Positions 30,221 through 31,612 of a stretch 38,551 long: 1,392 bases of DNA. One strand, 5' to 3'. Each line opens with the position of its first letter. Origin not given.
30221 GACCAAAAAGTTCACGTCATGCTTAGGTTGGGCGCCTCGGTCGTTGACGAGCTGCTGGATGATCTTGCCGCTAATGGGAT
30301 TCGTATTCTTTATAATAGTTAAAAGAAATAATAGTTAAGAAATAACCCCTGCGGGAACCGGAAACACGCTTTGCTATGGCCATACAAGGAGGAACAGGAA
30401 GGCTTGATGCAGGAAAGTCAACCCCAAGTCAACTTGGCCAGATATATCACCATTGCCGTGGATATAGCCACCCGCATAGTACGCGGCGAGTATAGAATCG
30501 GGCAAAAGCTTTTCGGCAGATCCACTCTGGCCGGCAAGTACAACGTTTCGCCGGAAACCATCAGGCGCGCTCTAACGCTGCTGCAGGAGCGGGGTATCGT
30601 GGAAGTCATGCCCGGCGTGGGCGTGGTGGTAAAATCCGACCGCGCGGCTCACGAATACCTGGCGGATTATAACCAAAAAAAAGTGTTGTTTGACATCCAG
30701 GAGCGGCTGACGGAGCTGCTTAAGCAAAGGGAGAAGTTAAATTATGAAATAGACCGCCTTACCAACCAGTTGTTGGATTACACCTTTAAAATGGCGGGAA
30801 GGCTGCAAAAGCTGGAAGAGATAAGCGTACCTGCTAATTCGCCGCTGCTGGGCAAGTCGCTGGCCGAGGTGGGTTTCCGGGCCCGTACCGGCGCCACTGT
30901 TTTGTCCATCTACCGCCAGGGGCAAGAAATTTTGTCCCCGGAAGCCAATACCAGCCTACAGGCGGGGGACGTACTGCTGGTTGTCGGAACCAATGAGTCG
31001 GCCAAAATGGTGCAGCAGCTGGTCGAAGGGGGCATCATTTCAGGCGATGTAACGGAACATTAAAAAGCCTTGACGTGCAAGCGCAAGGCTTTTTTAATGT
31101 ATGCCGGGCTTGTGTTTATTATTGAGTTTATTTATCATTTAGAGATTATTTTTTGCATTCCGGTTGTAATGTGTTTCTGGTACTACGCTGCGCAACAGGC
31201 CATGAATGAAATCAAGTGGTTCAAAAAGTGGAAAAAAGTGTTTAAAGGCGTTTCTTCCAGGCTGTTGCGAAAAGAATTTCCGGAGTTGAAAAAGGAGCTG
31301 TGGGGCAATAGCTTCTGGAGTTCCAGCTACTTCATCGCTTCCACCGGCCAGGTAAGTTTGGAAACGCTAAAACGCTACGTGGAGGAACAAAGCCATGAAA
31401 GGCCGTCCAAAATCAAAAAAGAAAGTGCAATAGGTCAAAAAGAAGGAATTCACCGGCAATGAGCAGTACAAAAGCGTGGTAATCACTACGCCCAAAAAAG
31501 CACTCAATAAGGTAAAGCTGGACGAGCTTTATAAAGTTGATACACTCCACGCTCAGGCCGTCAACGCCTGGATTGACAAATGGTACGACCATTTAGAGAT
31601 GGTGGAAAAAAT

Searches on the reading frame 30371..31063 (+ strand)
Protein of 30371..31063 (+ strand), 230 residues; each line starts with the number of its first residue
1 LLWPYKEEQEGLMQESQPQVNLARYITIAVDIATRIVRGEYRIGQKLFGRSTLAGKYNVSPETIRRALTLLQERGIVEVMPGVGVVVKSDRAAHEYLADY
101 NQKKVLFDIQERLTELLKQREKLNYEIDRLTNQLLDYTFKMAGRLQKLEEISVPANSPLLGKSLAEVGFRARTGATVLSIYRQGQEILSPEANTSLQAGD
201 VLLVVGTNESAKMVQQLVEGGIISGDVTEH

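Call 3: search_protein_families(library=pfam, proteins=[window:30371-31063:+], max_evalue=0.1)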
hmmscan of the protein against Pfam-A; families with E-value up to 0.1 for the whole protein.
window:30371-31063:+ (230 aa): 10 families
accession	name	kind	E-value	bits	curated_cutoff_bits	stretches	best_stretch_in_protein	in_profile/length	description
PF02080.26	TrkA_C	-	1.3e-19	70.3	27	1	148-217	1-69/71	TrkA-C domain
PF00392.27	GntR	-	5.1e-13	48.9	27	1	27-87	4-64/64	Bacterial regulatory proteins, gntR family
PF08220.18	HTH_DeoR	-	0.00015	21.9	21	1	53-78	20-45/57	DeoR-like helix-turn-helix domain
PF08279.18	HTH_11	-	0.00075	19.8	25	1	51-84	19-53/55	HTH domain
PF13545.12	HTH_Crp_2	-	0.00099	19.5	27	1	49-82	24-56/70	Crp-like helix-turn-helix domain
PF02082.26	Rrf2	-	0.0019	18.8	30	1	45-84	21-60/132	Iron-dependent Transcriptional regulator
PF25213.1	HVO_A0261_N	-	0.0061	16.9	35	1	50-78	27-55/86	HVO_A0261 N-terminal domain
PF13730.12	HTH_36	-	0.017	15.4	25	1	51-77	29-55/55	Helix-turn-helix domain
PF21715.3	CggR_N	-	0.039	14.1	30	0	48-80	18-50/71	CggR N-terminal DNA binding domain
PF06241.17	Castor_Poll_mid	-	0.07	13.6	26.7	0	173-213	53-95/104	Castor and Pollux, part of voltage-gated ion channel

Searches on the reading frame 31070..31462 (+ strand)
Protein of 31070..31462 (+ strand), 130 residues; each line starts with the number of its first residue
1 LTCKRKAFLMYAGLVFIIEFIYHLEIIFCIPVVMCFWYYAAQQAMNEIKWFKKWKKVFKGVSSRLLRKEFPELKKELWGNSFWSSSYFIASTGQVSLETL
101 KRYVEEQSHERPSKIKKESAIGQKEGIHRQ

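Call 3: search_protein_families(library=pfam, proteins=[window:31070-31462:+], max_evalue=0.1)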
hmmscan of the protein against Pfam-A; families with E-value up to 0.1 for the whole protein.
window:31070-31462:+ (130 aa): 2 families
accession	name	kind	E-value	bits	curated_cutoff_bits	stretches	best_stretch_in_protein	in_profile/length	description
PF01797.21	Y1_Tnp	-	3.1e-16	60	23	1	56-107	70-121/121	Transposase IS200 like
PF16177.11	ACAS_N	-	0.023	14.9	27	1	36-60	15-35/55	Acetyl-coenzyme A synthetase N-terminus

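Call 4: search_protein_families(library=ncbifam, proteins=[window:31070-31462:+], max_evalue=0.1)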
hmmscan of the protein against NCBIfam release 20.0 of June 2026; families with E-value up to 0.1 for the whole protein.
window:31070-31462:+ (130 aa): 1 family
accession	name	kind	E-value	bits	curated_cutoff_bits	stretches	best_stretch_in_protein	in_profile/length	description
NF033573.1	transpos_IS200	equivalog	1.8e-15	57.3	55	1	56-106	76-126/126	IS200/IS605 family transposase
